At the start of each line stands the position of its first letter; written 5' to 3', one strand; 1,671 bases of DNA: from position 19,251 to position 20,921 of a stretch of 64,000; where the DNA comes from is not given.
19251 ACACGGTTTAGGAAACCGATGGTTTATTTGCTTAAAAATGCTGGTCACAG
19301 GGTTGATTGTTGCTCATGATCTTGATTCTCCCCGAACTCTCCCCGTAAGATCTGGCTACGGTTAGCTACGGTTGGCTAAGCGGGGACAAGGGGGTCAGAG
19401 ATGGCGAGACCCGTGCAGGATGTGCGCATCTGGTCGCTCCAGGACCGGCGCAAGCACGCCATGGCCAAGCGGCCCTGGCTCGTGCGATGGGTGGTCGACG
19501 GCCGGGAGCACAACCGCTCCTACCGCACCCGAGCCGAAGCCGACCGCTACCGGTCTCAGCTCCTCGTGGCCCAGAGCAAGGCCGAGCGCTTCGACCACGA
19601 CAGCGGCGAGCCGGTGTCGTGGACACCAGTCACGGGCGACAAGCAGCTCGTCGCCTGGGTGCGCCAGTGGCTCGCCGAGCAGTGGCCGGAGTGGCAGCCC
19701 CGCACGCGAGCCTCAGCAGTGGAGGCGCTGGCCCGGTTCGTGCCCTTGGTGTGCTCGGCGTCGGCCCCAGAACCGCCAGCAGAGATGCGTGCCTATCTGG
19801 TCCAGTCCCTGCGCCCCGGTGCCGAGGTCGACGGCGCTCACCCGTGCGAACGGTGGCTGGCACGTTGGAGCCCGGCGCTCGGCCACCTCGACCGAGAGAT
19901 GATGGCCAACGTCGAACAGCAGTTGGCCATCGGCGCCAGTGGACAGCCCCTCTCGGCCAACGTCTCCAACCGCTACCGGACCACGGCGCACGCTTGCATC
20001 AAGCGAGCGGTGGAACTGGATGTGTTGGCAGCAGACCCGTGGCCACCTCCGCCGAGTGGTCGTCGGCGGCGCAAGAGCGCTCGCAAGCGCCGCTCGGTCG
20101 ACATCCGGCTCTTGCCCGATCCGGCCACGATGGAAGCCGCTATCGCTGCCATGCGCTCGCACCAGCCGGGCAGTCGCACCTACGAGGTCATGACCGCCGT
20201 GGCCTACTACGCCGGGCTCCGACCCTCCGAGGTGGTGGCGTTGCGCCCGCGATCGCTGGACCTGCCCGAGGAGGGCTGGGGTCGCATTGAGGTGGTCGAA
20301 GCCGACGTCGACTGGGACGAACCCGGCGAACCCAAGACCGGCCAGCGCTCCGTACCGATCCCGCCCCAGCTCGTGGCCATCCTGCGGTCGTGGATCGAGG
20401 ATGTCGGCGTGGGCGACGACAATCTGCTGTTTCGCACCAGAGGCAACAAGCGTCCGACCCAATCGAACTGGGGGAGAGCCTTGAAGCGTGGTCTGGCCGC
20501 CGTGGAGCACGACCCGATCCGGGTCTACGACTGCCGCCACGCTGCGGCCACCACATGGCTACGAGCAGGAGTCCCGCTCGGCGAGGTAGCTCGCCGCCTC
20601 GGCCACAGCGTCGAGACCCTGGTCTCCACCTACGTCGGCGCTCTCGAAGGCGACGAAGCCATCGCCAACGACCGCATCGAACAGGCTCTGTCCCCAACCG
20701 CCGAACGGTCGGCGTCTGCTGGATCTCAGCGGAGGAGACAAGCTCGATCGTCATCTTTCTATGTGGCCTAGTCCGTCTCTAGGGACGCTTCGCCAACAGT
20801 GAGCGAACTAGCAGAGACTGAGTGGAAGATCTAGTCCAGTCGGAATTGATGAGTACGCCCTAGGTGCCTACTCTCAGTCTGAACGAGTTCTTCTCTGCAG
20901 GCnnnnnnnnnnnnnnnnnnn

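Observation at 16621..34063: Composite 17.4-kb island: two elements inserted in tandem in tRNA-Arg(CCU), marked by three direct copies of the tRNA 3' end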

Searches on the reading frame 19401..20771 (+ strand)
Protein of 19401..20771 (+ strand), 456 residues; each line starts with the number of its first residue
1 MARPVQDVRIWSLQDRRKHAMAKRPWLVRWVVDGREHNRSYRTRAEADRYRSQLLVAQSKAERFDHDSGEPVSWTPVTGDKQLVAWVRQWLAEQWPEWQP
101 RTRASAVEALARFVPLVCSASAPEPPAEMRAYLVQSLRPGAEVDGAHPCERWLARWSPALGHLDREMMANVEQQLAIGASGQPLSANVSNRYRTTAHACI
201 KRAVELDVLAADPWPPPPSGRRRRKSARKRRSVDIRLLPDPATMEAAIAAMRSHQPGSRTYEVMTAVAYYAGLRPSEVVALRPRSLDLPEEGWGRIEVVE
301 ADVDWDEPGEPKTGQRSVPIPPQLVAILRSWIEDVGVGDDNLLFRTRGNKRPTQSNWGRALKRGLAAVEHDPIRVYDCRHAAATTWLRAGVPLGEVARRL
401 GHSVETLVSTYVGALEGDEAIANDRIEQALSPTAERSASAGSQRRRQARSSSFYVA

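Call 9: search_protein_families(library=pfam, proteins=[window:19401-20771:+], max_evalue=0.01)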
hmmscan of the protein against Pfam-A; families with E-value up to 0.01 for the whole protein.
window:19401-20771:+ (456 aa): 1 family
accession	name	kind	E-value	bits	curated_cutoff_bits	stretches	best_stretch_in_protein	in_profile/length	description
PF00589.27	Phage_integrase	-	3.5e-14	53.4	27.1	1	244-412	8-166/172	Phage integrase family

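Call 18: search_protein_families(library=ncbifam, proteins=[window:19401-20771:+], max_evalue=0.01)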
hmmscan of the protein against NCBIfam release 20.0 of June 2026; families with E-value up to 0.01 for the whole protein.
window:19401-20771:+ (456 aa): 3 families
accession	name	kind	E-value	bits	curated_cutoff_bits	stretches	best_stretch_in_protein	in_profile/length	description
TIGR02224.1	recomb_XerC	equivalog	4.8e-08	32.7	335.15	1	245-403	113-266/295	tyrosine recombinase XerC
NF040815.2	recomb_XerA_Arch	equivalog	3.7e-07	30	220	1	262-404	115-244/263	site-specific tyrosine recombinase/integron integrase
TIGR02225.1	recomb_XerD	equivalog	3e-05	23.5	329.6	1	252-405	117-265/290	site-specific tyrosine recombinase XerD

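Call 19: find_encoding_contigs(protein=window:19401-20771:+, flank=10000, max_places=10)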
Protein window:19401-20771:+ (456 aa): 3 contigs read that carry it; 3 places shown.
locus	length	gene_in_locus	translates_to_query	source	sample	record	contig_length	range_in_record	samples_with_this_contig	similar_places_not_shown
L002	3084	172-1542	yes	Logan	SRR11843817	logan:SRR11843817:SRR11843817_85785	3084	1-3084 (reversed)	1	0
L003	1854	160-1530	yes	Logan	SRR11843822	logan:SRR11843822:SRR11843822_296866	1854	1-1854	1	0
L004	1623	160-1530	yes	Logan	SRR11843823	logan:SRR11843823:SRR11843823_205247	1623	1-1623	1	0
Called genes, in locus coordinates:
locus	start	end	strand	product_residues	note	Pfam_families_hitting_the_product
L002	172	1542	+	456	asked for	PF00589:Phage_integrase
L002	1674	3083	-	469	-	?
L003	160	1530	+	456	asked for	PF00589:Phage_integrase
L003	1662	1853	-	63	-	?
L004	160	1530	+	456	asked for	PF00589:Phage_integrase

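Call 21: find_homologous_proteins(query=window:19401-20771:+, max_evalue=1e-20)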
Query window:19401-20771:+ (456 aa): 882 proteins with E <= 1e-20 among 8000 candidates; the best 120 are listed.
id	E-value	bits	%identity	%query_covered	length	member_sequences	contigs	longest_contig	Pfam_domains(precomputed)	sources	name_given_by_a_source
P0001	0.0e+0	1022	100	100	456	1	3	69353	PF00589.28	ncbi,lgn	-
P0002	6.9e-210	716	73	95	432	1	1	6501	PF00589.28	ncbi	-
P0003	1.9e-204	698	71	95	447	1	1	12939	PF00589.28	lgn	-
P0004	2.3e-199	681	70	94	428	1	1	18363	PF00589.28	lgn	-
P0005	2.1e-194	665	69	93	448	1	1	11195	PF00589.28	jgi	jgi:integrase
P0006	7.5e-191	653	65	94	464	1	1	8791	PF00589.28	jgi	jgi:integrase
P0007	1.4e-189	649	66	97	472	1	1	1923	PF00589.28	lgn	-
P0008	8.8e-187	640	65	96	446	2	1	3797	PF00589.28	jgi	jgi:integrase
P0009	1.5e-186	639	66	96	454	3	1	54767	PF00589.28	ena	-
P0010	1.6e-186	639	68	94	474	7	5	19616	PF00589.28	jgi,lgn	jgi:integrase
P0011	3.2e-182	625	64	95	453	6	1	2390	PF00589.28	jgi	-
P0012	1.2e-181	623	64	94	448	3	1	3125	PF00589.28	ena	-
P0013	2.4e-181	622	64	95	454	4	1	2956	PF00589.28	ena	-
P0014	7.1e-181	620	63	97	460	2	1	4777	PF00589.28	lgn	-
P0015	2.4e-180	618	64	95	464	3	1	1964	PF00589.28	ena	-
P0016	3.2e-180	618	64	94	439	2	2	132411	PF00589.28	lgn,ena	-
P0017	3.9e-180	618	67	94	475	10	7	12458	PF00589.28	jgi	jgi:integrase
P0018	4.9e-180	617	63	94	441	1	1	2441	PF00589.28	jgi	jgi:integrase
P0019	1.3e-179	616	64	95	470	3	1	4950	PF00589.28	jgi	jgi:integrase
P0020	2.5e-179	615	64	95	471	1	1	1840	PF00589.28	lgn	-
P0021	2.6e-179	615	62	97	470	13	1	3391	PF00589.28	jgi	jgi:integrase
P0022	4.5e-179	614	65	94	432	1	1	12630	PF00589.28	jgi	jgi:integrase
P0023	5.2e-179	614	64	96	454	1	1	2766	PF00589.28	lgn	-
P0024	7.7e-179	613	63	94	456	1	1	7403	PF00589.28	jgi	jgi:integrase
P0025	1.3e-178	613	65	95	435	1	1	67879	PF00589.28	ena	-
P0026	4.0e-178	611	63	94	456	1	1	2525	PF00589.28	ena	-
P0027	9.9e-178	610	63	94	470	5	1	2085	PF00589.28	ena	-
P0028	1.2e-177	610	65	94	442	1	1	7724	PF00589.28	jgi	jgi:integrase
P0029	3.0e-177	608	63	95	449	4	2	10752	PF00589.28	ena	-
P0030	4.5e-177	608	62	95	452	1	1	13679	PF00589.28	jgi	jgi:integrase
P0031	4.5e-177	608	62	97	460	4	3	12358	PF00589.28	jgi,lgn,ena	-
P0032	4.9e-177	608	64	94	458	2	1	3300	PF00589.28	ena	-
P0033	2.8e-176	605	61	97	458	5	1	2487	PF00589.28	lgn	-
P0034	9.0e-176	603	63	95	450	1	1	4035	PF00589.28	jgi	jgi:integrase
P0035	1.6e-175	603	62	94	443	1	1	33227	PF00589.28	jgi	jgi:integrase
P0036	2.2e-175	602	62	96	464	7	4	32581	PF00589.28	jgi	jgi:integrase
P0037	5.0e-175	601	62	96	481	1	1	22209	PF00589.28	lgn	-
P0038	1.2e-174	600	62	95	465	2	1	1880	PF00589.28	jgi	jgi:integrase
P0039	1.4e-174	599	62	94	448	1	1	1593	PF00589.28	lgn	-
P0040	2.0e-174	599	63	93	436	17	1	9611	PF00589.28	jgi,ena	jgi:integrase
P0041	2.3e-174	599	63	95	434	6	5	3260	PF00589.28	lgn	-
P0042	2.4e-174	599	62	94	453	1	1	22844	PF00589.28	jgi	jgi:integrase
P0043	3.0e-174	598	64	94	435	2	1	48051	PF00589.28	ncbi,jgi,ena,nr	ncbi:MAG: site-specific integrase [Nocardioidaceae bacterium]|nr:site-specific integrase [Nocardioid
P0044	3.8e-174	598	62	95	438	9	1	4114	PF00589.28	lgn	-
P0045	7.6e-174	597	63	95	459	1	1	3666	PF00589.28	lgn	-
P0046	1.6e-173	596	62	95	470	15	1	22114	PF00589.28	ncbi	-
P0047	1.9e-173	596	61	95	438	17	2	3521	PF00589.28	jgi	jgi:integrase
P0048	2.9e-173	595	63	94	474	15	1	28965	PF00589.28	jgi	jgi:integrase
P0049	9.5e-173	593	62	94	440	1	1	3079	PF00589.28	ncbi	-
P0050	1.3e-172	593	61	96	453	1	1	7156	PF00589.28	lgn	-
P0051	3.5e-172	592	62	94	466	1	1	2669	PF00589.28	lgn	-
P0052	4.3e-172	591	62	94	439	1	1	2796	PF00589.28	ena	-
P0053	5.5e-172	591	61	98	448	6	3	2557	PF00589.28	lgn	-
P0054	5.8e-172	591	60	99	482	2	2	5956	PF00589.28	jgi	jgi:integrase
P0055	6.2e-172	591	62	96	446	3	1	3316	PF00589.28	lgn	-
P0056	6.6e-172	591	61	95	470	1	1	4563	PF00589.28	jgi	jgi:integrase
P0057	7.4e-172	590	63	95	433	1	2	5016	PF00589.28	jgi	jgi:integrase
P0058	1.0e-171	590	63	95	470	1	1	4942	PF00589.28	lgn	-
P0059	1.1e-171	590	61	95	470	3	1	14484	PF00589.28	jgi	jgi:integrase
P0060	1.4e-171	590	61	95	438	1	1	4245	PF00589.28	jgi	jgi:integrase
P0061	3.3e-171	588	62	95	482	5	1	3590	PF00589.28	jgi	jgi:integrase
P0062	5.0e-171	588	62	95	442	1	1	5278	PF00589.28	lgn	-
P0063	5.7e-171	588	63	89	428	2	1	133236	PF00589.28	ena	-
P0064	9.7e-171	587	62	95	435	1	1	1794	PF00589.28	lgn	-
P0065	1.0e-170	587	61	93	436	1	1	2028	PF00589.28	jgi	jgi:integrase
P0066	2.1e-170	586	61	95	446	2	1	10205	PF00589.28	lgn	-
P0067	2.6e-170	585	62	96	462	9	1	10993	PF00589.28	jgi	jgi:integrase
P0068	3.5e-170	585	60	95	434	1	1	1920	PF00589.28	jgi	jgi:integrase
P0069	6.5e-170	584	61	96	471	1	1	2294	PF00589.28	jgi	jgi:integrase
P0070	7.4e-170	584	63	93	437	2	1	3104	PF00589.28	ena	-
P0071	9.6e-170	583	61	93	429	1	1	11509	PF00589.28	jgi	jgi:integrase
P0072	1.1e-169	583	62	94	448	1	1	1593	PF00589.28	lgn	-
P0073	4.8e-169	581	61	95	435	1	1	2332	PF00589.28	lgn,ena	-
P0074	7.1e-169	581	60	93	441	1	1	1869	PF00589.28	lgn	-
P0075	7.7e-169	581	61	95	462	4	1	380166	PF00589.28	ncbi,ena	-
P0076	1.0e-168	580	62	94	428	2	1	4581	PF00589.28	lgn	-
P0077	1.4e-168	580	63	94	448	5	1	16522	PF00589.28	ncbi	-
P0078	1.6e-168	580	63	92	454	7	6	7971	PF00589.28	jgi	jgi:integrase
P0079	1.9e-168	579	60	94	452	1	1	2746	PF00589.28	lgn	-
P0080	2.2e-168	579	61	95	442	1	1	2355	PF00589.28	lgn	-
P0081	2.7e-168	579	61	94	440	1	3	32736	PF00589.28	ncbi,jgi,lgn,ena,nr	ncbi:MAG TPA: site-specific integrase [Acidimicrobiales bacterium]|nr:site-specific integrase [Acidi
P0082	3.0e-168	579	61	94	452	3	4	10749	PF00589.28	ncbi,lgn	-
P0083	3.7e-168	578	60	95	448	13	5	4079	PF00589.28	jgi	jgi:integrase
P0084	3.8e-168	578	60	94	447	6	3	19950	PF00589.28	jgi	jgi:integrase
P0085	4.0e-168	578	62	95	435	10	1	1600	PF00589.28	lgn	-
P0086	4.4e-168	578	60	95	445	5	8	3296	PF00589.28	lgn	-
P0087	4.9e-168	578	61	93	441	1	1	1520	PF00589.28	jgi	jgi:integrase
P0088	5.6e-168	578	59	96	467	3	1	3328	PF00589.28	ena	-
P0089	7.5e-168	577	62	95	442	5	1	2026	PF00589.28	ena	-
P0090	1.2e-167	577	60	94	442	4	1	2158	PF00589.28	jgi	jgi:integrase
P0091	1.3e-167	576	59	93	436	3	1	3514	PF00589.28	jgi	jgi:integrase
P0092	1.6e-167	576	62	94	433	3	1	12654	PF00589.28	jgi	jgi:integrase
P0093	3.1e-167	575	61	95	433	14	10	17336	PF00589.28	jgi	jgi:integrase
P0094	4.1e-167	575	62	93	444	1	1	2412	PF00589.28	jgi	jgi:integrase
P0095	4.6e-167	575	60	96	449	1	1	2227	PF00589.28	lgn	-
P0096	1.1e-166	573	60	95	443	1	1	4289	PF00589.28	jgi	jgi:integrase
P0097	1.5e-166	573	62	92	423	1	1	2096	PF00589.28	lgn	-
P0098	2.2e-166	572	62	94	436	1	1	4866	PF00589.28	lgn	-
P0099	2.6e-166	572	61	94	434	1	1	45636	PF00589.28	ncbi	-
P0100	3.3e-166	572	61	94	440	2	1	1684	PF00589.28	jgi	jgi:integrase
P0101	3.9e-166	572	60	94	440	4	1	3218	PF00589.28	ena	-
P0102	4.9e-166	571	58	98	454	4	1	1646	PF00589.28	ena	-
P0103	6.5e-166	571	59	94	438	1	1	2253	PF00589.28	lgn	-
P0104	1.0e-165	570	61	95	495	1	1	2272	PF00589.28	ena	-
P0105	1.1e-165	570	62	94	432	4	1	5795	PF00589.28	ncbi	-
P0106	2.5e-165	569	60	95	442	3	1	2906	PF00589.28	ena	-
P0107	2.8e-165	569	59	98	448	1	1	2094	PF00589.28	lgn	-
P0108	3.4e-165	569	61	94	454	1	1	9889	PF00589.28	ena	-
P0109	3.6e-165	568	60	94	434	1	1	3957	PF00589.28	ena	-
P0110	3.8e-165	568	57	99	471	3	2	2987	PF00589.28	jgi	-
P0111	4.2e-165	568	60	94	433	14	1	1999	PF00589.28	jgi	jgi:integrase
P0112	5.2e-165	568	58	96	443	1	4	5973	PF00589.28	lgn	-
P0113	6.3e-165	568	61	94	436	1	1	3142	PF00589.28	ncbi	-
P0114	6.7e-165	568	60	94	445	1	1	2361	PF00589.28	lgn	-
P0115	7.2e-165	567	60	94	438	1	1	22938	PF00589.28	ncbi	ncbi:MAG: tyrosine-type recombinase/integrase [Acidimicrobiales bacterium]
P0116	7.6e-165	567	59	94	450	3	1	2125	PF00589.28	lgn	-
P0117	8.2e-165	567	59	97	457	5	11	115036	PF00589.28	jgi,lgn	jgi:integrase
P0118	8.7e-165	567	63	93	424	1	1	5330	PF00589.28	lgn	-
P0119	9.3e-165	567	59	94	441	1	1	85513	PF00589.28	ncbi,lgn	ncbi:MAG: tyrosine-type recombinase/integrase [Acidimicrobiales bacterium]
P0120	1.0e-164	567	64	89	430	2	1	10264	PF00589.28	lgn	-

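Call 22: find_encoding_contigs(protein=P0004, flank=10000, max_places=3)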
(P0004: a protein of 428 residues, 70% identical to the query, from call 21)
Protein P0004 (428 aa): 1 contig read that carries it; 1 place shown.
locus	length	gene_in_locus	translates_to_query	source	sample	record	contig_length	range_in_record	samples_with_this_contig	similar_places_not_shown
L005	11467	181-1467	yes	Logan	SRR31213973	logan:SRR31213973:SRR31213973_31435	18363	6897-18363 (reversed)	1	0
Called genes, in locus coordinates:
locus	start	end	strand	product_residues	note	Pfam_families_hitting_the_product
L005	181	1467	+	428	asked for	PF00589:Phage_integrase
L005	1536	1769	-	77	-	-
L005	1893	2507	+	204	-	PF13643:DUF4145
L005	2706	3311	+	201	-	-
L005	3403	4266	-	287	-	PF00929:RNase_T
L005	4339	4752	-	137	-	-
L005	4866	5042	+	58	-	-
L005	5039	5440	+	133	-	PF01850:PIN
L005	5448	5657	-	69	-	-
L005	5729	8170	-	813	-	-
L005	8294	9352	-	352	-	-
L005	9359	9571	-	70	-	PF12728:HTH_17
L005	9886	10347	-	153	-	PF18143:HAD_SAK_2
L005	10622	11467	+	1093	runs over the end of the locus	PF08751:TrwC, PF13245:AAA_19, PF13604:AAA_30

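Call 23: find_encoding_contigs(protein=P0003, flank=10000, max_places=3)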
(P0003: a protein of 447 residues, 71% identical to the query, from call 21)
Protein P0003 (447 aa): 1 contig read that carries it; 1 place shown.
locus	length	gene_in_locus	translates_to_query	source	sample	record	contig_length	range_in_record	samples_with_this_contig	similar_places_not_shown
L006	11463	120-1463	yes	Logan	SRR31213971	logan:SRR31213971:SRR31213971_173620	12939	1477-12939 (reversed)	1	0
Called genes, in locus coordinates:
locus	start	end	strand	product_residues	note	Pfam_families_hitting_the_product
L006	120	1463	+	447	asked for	PF00589:Phage_integrase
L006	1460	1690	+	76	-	-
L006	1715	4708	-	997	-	PF07693:KAP_NTPase, PF13191:AAA_16, PF13401:AAA_22 (weak)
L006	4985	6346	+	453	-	PF16289:PIN_12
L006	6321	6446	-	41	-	-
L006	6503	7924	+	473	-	PF18862:ApeA_NTD1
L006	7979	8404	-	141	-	PF12728:HTH_17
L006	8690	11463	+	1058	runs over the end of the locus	PF08751:TrwC, PF13086:AAA_11 (faint), PF13245:AAA_19, PF13604:AAA_30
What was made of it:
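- Closest known: Actinomycete integrative and conjugative elements. Different: Closer relatives L005 and L006 carry a TrwC relaxase instead (calls 22, 23).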

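Call 24: find_encoding_contigs(protein=P0009, flank=10000, max_places=3)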
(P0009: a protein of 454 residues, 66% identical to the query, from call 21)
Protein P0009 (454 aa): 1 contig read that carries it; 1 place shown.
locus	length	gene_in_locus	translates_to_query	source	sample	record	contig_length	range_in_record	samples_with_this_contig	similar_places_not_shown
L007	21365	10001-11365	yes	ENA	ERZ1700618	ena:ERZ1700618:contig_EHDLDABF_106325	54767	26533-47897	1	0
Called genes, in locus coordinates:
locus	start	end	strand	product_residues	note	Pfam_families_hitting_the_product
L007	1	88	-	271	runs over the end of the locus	PF03704:BTAD, PF00211:Guanylate_cyc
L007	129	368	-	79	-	PF00486:Trans_reg_C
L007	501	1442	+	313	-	-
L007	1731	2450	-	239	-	PF23441:SDR, PF00106:adh_short, PF01370:Epimerase (weak), PF08659:KR (weak), PF13561:adh_short_C2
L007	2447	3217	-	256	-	PF02426:MIase, PF11578:DUF3237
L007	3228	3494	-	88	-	PF03928:HbpS-like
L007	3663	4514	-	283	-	PF00378:ECH_1, PF16113:ECH_2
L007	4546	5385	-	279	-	PF00561:Abhydrolase_1, PF12146:Hydrolase_4, PF12697:Abhydrolase_6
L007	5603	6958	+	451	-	PF13191:AAA_16, PF13401:AAA_22 (weak)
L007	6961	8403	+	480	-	PF00196:GerE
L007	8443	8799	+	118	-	-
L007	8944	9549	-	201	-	PF00106:adh_short, PF08659:KR (faint), PF13561:adh_short_C2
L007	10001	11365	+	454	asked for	PF00589:Phage_integrase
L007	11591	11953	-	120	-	PF13531:SBP_bac_11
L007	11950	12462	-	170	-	PF20256:MoCoBD_2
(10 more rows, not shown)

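Call 31: find_related_loci(query=A2, collection=metagenome_contigs, flank=10000)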
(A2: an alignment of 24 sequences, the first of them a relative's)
Query A2 (456 aa) in metagenome_contigs; peptide patterns used: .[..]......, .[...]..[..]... (x = any residue, [..] = any of these).
306 stretches matched a pattern; 203 encode a relative of the query (tblastn E <= 1e-3); the best 80 are kept; 80 distinct loci.
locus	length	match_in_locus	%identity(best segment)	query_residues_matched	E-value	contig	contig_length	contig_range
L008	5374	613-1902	63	1-431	2e-179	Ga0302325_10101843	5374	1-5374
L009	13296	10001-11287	63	3-431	1e-175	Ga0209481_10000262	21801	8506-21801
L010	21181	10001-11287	63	3-431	1e-175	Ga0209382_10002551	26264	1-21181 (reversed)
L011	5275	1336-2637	61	2-434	6e-178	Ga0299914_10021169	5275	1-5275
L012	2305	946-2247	61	2-434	0e+0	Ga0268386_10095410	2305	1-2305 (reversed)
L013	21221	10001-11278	64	3-430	1e-172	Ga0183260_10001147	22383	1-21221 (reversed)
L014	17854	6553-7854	61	3-438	1e-171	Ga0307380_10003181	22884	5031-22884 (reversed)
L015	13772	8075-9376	61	3-438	1e-171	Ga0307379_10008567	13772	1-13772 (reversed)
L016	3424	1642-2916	59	6-430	5e-179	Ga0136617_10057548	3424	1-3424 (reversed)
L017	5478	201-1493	60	1-431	5e-172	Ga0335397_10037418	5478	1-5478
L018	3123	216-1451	68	22-432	4e-178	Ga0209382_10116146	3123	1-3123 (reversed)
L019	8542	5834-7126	60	1-431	2e-168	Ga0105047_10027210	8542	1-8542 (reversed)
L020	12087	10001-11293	63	1-431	2e-168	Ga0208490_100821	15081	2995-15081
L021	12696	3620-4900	60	2-430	4e-168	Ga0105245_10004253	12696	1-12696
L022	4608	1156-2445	61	2-431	2e-172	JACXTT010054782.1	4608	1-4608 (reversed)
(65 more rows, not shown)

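Call 73: search_dna_similar(query=window:19401-20771:+, collection=phages, mode=protein, max_rows=12, max_evalue=0.00001)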
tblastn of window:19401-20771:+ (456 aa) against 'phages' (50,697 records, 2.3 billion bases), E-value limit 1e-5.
Records with a match: 299; places in all: 299; records where one place covers at least 80% of the query: 0.
Best place of each record, by identity: <60% 299.
By first word of the organism name: Mycobacterium 263; Arthrobacter 13; Corynebacterium 10; Fromanvirus 5; Pseudomonas 2; Gordonia 2; Bacteriophage 2; Moorella 1; Lactobacillus 1.
By host as written in the record: Mycobacterium smegmatis mc2 155 185; Mycobacterium smegmatis mc#155 37; - 13; Corynebacterium xerosis 10; Mycobacterium smegmatis 6; Arthrobacter globiformis NRRL B-2979 SEA 6; Mycobacterium tuberculosis; Mycobacterium smegmatis 5; Mycobacterium smegmatis mc2155 5; and 18 more.
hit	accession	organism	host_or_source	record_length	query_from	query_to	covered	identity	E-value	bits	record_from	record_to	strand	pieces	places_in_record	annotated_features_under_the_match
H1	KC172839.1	Mycobacterium phage BTCU-1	Mycobacterium smegmatis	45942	241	433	42%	28.9%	2e-7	59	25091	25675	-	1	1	integrase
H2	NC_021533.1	Mycobacterium phage BTCU-1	Mycobacterium smegmatis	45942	241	433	42%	28.9%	2e-7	59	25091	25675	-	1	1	integrase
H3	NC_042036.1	Mycobacterium phage Rockstar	Mycobacterium smegmatis mc2 155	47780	241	433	42%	28.9%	3e-7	59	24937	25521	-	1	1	33: tyrosine-type recombinase/integrase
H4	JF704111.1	Mycobacterium phage Rockstar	Mycobacterium smegmatis mc2 155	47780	241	433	42%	28.9%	3e-7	59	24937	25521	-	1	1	33: integrase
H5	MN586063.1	Mycobacterium phage Isca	Mycobacterium abscessus GD01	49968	241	433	42%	28.9%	3e-7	59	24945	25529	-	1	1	33: tyrosine integrase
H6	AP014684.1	Pseudomonas phage PS-1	Pseudomonas sp. 1-1-1b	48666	241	411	38%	32.2%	2e-10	69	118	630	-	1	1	integrase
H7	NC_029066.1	Pseudomonas phage PS-1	Pseudomonas sp. 1-1-1b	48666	241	411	38%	32.2%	2e-10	69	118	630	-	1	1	site-specific integrase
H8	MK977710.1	Corynebacterium phage Stiles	Corynebacterium xerosis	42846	233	419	41%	29.2%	3e-7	59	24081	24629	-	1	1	27: tyrosine integrase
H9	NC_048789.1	Corynebacterium phage Stiles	Corynebacterium xerosis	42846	233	419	41%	29.2%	3e-7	59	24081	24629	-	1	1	27: site-specific integrase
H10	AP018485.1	Mycobacterium phage B1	-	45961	241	433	42%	28.1%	5e-7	58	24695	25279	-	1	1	putative integrase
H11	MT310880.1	Mycobacterium phage JF4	Mycobacterium smegmatis mc#155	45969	241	433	42%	28.1%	5e-7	58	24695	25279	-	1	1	33: tyrosine integrase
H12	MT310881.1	Mycobacterium phage JF2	Mycobacterium smegmatis mc#155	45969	241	433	42%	28.1%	5e-7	58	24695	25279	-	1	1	33: tyrosine integrase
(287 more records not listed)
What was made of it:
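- On Prophage: Integrase identity to phage integrases is at most 32%, over the catalytic domain only (call 73).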
